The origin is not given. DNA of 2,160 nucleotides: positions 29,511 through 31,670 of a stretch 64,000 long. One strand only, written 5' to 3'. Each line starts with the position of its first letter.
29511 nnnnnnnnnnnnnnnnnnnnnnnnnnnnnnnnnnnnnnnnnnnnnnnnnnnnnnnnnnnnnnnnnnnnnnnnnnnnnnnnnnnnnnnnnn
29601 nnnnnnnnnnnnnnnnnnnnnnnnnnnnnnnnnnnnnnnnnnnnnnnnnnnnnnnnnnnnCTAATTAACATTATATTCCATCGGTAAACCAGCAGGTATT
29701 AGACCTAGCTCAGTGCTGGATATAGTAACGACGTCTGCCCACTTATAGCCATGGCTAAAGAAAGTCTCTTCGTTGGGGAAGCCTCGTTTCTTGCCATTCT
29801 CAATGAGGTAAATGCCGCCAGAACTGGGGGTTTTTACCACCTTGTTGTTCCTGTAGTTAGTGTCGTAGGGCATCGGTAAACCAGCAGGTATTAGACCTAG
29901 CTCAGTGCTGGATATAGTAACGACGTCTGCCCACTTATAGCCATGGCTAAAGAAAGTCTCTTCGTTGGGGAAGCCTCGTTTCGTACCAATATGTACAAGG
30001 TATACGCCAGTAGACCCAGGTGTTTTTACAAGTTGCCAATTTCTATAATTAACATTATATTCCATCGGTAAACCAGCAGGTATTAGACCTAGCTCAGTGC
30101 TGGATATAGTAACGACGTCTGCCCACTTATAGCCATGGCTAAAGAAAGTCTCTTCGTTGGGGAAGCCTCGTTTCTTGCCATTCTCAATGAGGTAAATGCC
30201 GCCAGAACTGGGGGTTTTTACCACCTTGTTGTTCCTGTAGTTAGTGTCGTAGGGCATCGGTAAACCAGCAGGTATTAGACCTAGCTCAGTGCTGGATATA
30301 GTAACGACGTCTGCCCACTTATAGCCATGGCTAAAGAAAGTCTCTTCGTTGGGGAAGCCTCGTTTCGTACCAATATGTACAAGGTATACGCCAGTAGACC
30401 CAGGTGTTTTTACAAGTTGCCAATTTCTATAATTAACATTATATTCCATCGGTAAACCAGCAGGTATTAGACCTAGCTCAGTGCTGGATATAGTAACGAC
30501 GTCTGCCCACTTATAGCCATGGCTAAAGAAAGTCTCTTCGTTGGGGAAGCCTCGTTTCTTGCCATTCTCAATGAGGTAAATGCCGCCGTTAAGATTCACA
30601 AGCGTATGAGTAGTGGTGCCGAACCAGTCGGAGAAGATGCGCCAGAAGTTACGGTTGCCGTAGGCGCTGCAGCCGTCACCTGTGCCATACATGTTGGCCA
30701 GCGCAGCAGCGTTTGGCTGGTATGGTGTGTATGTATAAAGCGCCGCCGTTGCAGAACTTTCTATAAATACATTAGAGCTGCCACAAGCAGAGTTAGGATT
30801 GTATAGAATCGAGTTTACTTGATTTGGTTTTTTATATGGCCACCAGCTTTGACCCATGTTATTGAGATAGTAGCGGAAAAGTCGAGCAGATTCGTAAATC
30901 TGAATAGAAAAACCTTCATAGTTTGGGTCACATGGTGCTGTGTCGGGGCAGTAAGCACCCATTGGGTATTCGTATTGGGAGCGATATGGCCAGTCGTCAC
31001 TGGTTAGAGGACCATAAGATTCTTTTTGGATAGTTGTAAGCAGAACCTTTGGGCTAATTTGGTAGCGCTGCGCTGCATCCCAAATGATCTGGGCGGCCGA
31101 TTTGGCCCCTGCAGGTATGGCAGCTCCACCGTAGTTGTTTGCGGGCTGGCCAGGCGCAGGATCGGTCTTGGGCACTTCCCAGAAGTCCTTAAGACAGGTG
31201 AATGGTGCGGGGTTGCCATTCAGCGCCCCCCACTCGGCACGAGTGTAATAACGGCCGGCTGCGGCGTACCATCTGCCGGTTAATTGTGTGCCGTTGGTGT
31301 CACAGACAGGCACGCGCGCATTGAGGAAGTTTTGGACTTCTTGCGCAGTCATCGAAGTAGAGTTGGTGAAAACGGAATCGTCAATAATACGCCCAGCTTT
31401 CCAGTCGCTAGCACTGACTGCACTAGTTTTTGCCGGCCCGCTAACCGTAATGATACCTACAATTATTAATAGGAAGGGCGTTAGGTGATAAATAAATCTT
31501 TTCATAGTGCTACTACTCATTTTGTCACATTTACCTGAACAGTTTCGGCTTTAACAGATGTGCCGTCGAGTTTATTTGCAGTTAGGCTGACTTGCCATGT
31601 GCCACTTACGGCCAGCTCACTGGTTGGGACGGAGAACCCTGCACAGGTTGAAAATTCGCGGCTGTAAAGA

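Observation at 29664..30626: Perfect 384-bp tandem repeat (alternating 64-aa modules A/B) forming the C-terminal half of a secreted putative muramidase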

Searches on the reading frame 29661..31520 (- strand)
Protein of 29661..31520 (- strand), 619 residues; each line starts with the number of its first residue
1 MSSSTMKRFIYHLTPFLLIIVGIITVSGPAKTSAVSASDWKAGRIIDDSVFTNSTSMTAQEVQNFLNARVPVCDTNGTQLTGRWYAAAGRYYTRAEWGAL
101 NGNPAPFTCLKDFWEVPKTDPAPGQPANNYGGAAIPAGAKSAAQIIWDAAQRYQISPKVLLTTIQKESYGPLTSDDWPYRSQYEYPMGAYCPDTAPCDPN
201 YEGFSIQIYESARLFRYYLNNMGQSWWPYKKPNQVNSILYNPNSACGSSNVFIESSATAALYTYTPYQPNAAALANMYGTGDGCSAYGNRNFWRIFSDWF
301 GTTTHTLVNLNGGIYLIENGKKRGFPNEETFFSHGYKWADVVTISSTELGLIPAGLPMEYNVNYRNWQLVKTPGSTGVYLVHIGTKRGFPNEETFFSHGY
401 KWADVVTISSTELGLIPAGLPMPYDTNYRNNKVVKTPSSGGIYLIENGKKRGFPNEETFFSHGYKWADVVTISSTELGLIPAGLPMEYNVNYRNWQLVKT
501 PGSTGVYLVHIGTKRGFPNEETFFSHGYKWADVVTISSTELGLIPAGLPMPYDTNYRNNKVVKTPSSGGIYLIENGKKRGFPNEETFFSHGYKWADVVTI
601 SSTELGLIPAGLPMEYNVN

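Call 3: search_protein_families(library=pfam, proteins=[window:29661-31520:-], max_evalue=1)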
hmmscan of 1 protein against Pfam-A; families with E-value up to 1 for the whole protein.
window:29661-31520:- (619 aa): 5 families
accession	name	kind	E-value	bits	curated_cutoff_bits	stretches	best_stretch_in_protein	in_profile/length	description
PF19731.4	DUF6222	-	0.00039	21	26.9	0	333-343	37-47/62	Family of unknown function (DUF6222)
PF22959.3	Ig_NUP210_15th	-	0.027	14.5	27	0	345-366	17-38/102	NUP210 Ig-like domain 15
PF24666.1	zf-C2H2_fungi_2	-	0.11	12.8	27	0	325-334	10-19/26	Fungal C2H2 zinc finger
PF06357.16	Omega-toxin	-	0.13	12.6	22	0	416-427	5-16/37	Omega-atracotoxin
PF00027.35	cNMP_binding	-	0.29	11.6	27.5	0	436-482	33-79/89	Cyclic nucleotide-binding domain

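Call 4: search_protein_families(library=ncbifam, proteins=[window:29661-31520:-], max_evalue=1)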
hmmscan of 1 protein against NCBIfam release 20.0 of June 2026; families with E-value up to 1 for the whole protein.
window:29661-31520:- (619 aa): 4 families
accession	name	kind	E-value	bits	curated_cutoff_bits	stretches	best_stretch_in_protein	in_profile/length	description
NF041051.1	SelTWH_Campy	equivalog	2.6e-05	24.4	88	0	356-391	18-53/70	SelT/SelW/SelH family (seleno)protein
NF053548.1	violacein_VioC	equivalog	0.00063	19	760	0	450-477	179-204/429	NADP-dependent violacein biosynthesis oxygenase VioC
NF033112.0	APH_3p_A16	exception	0.0053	16.3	580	0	325-355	178-208/262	aminoglycoside 3'-O-phosphotransferase AphA16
NF040788.1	S-lay_SlaB_Mtsph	equivalog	0.035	13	700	0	376-399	95-118/416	S-layer protein SlaB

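Call 6: find_homologous_proteins(query=window:29661-31520:-)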
Query window:29661-31520:- (619 aa): 4697 proteins with E <= 0.001 among 8000 candidates; the best 120 are listed.
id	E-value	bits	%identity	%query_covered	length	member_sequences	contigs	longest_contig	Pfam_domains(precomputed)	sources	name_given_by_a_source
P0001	1.0e-214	733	56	98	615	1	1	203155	-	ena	-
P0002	3.6e-212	724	64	86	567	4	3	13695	-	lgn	-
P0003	7.2e-206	703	55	98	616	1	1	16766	-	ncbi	-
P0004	1.3e-204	699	97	50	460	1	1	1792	-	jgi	jgi:hypothetical protein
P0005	2.2e-197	675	49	99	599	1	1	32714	PF22959.4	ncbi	-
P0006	2.9e-194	665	52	96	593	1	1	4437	PF22959.4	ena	-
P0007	3.9e-191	655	49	98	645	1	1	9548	-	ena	-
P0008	3.4e-188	645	53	89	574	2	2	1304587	PF22959.4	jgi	jgi:hypothetical protein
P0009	2.8e-186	639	54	88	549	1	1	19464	-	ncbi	-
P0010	1.6e-175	603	50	98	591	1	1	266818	PF22959.4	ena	-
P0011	1.3e-174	600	91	45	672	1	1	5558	PF16158.12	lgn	-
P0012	1.3e-171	590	53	88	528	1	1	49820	-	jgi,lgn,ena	-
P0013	2.2e-170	586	49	89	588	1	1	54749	-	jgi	jgi:hypothetical protein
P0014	1.6e-169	583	53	87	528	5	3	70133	-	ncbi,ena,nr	ncbi:hypothetical protein KC930_01290 [Candidatus Saccharibacteria bacterium]|nr:hypothetical protei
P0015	8.0e-169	581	46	98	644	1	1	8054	-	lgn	-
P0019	1.3e-161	557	49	93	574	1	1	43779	PF22959.4,PF11344.14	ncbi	-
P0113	7.0e-116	406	46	76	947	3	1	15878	PF05108.19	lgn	-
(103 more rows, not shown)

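Call 7: search_solved_structures(query=window:29661-31520:-, max_evalue=1, show_alignments=2)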
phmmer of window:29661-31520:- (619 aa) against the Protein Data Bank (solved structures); distinct sequences matched with E-value up to 1: 7.
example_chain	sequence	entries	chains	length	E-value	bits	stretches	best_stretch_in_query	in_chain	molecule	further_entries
2z7j_A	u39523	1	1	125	0.5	11.8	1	86-134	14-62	Capsid assembly protein VP3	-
9eqp_A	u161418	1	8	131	0.54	11.6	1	86-134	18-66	Capsid protein VP3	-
2r18_A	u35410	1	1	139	0.57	11.6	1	86-134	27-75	Capsid assembly protein VP3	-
7rdv_D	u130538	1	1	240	0.71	11.2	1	410-465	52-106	TFH TCR beta chain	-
2nyl_C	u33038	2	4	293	0.94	10.8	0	273-320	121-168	Serine/threonine-protein phosphatase 2A catalytic subunit alpha isoform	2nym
6nts_C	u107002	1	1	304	0.99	10.8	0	273-320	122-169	Serine/threonine-protein phosphatase 2A catalytic subunit alpha isoform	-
3p71_C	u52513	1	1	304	1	10.8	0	273-320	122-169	Serine/threonine-protein phosphatase 2A catalytic subunit alpha isoform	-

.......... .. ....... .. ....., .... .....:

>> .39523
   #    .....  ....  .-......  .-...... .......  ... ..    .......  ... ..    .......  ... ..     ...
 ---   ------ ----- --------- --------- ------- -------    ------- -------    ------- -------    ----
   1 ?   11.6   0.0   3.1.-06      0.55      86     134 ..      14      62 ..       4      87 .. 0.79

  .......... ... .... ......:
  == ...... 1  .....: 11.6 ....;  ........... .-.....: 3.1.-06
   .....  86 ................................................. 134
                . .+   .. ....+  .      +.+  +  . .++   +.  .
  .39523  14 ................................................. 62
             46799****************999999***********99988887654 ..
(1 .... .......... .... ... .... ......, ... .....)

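Call 16: find_encoding_contigs(protein=P0002, flank=8000, max_places=4)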
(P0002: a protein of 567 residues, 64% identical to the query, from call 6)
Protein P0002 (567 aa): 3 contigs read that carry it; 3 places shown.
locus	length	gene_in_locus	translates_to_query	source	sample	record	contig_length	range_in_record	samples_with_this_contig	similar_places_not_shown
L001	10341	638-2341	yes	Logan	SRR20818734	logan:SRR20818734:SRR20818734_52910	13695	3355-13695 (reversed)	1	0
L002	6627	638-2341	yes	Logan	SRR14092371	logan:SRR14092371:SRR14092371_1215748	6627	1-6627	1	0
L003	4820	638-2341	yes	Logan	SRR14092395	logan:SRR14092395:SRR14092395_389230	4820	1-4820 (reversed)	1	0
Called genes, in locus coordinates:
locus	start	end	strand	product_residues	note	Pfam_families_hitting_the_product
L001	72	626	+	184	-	-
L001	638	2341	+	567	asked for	-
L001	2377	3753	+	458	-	-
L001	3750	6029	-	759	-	PF00534:Glycos_transf_1, PF13692:Glyco_trans_1_4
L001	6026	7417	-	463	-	-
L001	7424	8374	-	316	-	PF13489:Methyltransf_23, PF07021:MetW, PF13649:Methyltransf_25 (weak), PF13847:Methyltransf_31 (weak), PF08241:Methyltransf_11, PF08242:Methyltransf_12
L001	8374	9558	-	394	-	PF00005:ABC_tran, PF13304:AAA_21 (faint), PF14524:Wzt_C (weak)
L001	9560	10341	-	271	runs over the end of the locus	PF01061:ABC2_membrane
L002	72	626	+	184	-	-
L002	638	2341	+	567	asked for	-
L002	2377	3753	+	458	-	-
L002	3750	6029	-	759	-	PF00534:Glycos_transf_1, PF13692:Glyco_trans_1_4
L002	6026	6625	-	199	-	?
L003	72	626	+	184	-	-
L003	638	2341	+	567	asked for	-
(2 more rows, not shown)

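Call 17: find_encoding_contigs(protein=P0004, flank=3000, max_places=3)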
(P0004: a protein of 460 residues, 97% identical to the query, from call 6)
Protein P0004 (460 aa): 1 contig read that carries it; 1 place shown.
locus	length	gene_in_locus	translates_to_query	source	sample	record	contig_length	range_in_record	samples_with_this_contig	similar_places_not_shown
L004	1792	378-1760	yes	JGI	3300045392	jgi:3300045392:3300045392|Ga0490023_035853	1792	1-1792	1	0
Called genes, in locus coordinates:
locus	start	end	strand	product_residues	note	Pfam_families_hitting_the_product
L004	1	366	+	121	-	?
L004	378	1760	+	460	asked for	-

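Call 27: find_related_loci(query=window:29661-31520:-, collection=genome_contigs, flank=10000)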
Query window:29661-31520:- (619 aa) in genome_contigs; peptide patterns used: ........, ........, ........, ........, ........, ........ (x = any residue, [..] = any of these).
16 stretches matched a pattern, but none encodes a relative of the query by tblastn (E <= 1e-3).

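Call 34: find_related_loci(query=window:29661-31520:-, collection=metagenome_contigs, flank=10000)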
Query window:29661-31520:- (619 aa) in metagenome_contigs; peptide patterns used: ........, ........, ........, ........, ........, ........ (x = any residue, [..] = any of these).
23 stretches matched a pattern; 1 encode a relative of the query (tblastn E <= 1e-3); 1 distinct loci.
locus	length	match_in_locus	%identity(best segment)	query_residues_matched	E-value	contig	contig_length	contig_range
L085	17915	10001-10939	58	16-316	5e-115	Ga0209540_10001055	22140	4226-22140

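Call 36: find_encoding_contigs(protein=P0001, flank=10000, max_places=1)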
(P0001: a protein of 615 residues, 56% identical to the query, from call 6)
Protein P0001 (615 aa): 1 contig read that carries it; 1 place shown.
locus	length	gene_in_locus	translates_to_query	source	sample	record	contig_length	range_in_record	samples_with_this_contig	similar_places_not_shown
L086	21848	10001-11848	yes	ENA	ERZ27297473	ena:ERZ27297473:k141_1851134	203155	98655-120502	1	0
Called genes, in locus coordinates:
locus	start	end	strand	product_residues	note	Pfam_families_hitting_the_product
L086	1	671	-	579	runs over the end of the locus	PF13354:Beta-lactamase2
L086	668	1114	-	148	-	PF01726:LexA_DNA_bind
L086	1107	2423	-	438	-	PF04932:Wzy_C (weak)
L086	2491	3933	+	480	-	PF02397:Bac_transf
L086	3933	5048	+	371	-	PF13439:Glyco_transf_4, PF20706:GT4-conflict, PF00534:Glycos_transf_1, PF13692:Glyco_trans_1_4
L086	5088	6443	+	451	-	PF02878:PGM_PMM_I, PF02879:PGM_PMM_II, PF02880:PGM_PMM_III, PF00408:PGM_PMM_IV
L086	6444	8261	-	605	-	PF13522:GATase_6, PF13537:GATase_7, PF01380:SIS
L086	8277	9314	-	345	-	PF00483:NTP_transferase, PF22640:ManC_GMP_beta-helix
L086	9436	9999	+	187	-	-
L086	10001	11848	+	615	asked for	-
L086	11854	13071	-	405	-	PF00535:Glycos_transf_2, PF10111:Glyco_tranf_2_2, PF13641:Glyco_tranf_2_3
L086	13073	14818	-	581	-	PF20706:GT4-conflict, PF00534:Glycos_transf_1, PF13692:Glyco_trans_1_4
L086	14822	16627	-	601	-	PF00535:Glycos_transf_2, PF10111:Glyco_tranf_2_2, PF13641:Glyco_tranf_2_3, PF00535:Glycos_transf_2, PF10111:Glyco_tranf_2_2, PF13641:Glyco_tranf_2_3 (weak)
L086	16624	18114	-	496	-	-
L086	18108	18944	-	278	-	PF00534:Glycos_transf_1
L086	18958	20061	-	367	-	PF02350:Epimerase_2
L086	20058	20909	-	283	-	PF01370:Epimerase, PF04321:RmlD_sub_bind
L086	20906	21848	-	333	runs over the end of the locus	PF01073:3Beta_HSD, PF01370:Epimerase, PF02719:Polysacc_synt_2, PF04321:RmlD_sub_bind (weak), PF07993:NAD_binding_4 (weak), PF13460:NAD_binding_10, PF16363:GDP_Man_Dehyd, PF08485:Polysacc_syn_2C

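Call 37: find_encoding_contigs(protein=P0010, flank=10000, max_places=1)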
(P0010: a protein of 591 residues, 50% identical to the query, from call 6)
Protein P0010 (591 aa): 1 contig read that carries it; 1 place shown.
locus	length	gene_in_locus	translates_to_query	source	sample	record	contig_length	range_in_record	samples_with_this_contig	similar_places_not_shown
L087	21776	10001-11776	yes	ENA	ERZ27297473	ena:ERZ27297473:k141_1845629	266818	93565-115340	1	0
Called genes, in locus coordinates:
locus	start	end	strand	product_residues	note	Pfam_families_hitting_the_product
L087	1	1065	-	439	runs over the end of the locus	PF04932:Wzy_C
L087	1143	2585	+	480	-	PF13727:CoA_binding_3 (faint), PF02397:Bac_transf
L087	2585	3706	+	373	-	PF13439:Glyco_transf_4, PF20706:GT4-conflict, PF00534:Glycos_transf_1, PF13692:Glyco_trans_1_4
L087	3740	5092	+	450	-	PF02878:PGM_PMM_I, PF02879:PGM_PMM_II, PF02880:PGM_PMM_III, PF00408:PGM_PMM_IV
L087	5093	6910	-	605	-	PF13522:GATase_6, PF13537:GATase_7, PF01380:SIS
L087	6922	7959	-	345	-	PF00483:NTP_transferase, PF22640:ManC_GMP_beta-helix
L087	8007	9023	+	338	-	PF00106:adh_short (weak), PF01073:3Beta_HSD, PF01370:Epimerase, PF02719:Polysacc_synt_2, PF04321:RmlD_sub_bind, PF07993:NAD_binding_4 (weak), PF13460:NAD_binding_10 (weak), PF16363:GDP_Man_Dehyd, +1 more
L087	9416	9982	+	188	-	-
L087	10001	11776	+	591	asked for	PF22959:Ig_NUP210_15th (faint)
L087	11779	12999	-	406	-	PF00535:Glycos_transf_2, PF10111:Glyco_tranf_2_2, PF13641:Glyco_tranf_2_3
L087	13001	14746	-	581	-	PF20706:GT4-conflict, PF00534:Glycos_transf_1, PF13692:Glyco_trans_1_4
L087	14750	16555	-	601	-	PF00535:Glycos_transf_2, PF10111:Glyco_tranf_2_2, PF13641:Glyco_tranf_2_3, PF00535:Glycos_transf_2, PF10111:Glyco_tranf_2_2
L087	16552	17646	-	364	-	PF00534:Glycos_transf_1, PF13692:Glyco_trans_1_4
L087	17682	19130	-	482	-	PF20706:GT4-conflict, PF00534:Glycos_transf_1, PF13692:Glyco_trans_1_4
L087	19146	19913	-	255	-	PF03721:UDPG_MGDP_dh_N (faint), PF00984:UDPG_MGDP_dh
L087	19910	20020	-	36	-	-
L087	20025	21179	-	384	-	PF02350:Epimerase_2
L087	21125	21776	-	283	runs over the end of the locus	PF01370:Epimerase, PF04321:RmlD_sub_bind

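Call 38: find_encoding_contigs(protein=P0011, flank=6000, max_places=2)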
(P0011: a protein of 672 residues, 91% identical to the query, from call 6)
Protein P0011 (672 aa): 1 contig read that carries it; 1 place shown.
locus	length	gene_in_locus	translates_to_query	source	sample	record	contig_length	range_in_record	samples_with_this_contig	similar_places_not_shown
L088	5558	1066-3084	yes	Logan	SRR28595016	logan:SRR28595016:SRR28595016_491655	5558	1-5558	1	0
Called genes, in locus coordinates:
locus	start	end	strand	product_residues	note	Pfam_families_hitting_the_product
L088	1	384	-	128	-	?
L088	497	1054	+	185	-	-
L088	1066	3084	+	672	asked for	PF16158:N_BRCA1_IG (faint)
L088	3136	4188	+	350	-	PF01370:Epimerase, PF04321:RmlD_sub_bind, PF16363:GDP_Man_Dehyd (weak), PF01370:Epimerase (weak)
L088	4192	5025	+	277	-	PF01061:ABC2_membrane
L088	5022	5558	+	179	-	?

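Call 70: search_protein_families(library=phrogs, proteins=[window:29661-31520:-, L001:72-626:+], max_evalue=0.01)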
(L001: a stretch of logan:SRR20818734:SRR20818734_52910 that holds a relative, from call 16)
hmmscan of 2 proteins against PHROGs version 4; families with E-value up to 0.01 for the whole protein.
window:29661-31520:- (619 aa): 4 families
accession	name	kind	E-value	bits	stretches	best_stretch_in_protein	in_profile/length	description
phrog_9616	-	unknown function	2.1e-16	61.1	0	428-483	59-114/118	-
phrog_24861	-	unknown function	0.0008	21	0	427-476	42-91/113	-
phrog_35126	-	unknown function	0.0014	19.5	0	384-396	14-26/51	-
phrog_20236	-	unknown function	0.0053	17.9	0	445-459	33-47/59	-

L001:72-626:+ (184 aa): 0 families

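Call 74: find_encoding_contigs(protein=window:29661-31505:-, flank=2000, max_places=5)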
Protein window:29661-31505:- (614 aa): no gene with exactly this product is on record in the collection.

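Call 75: find_encoding_contigs(protein=window:29661-31520:-, flank=2000, max_places=5)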
Protein window:29661-31520:- (619 aa): no gene with exactly this product is on record in the collection.
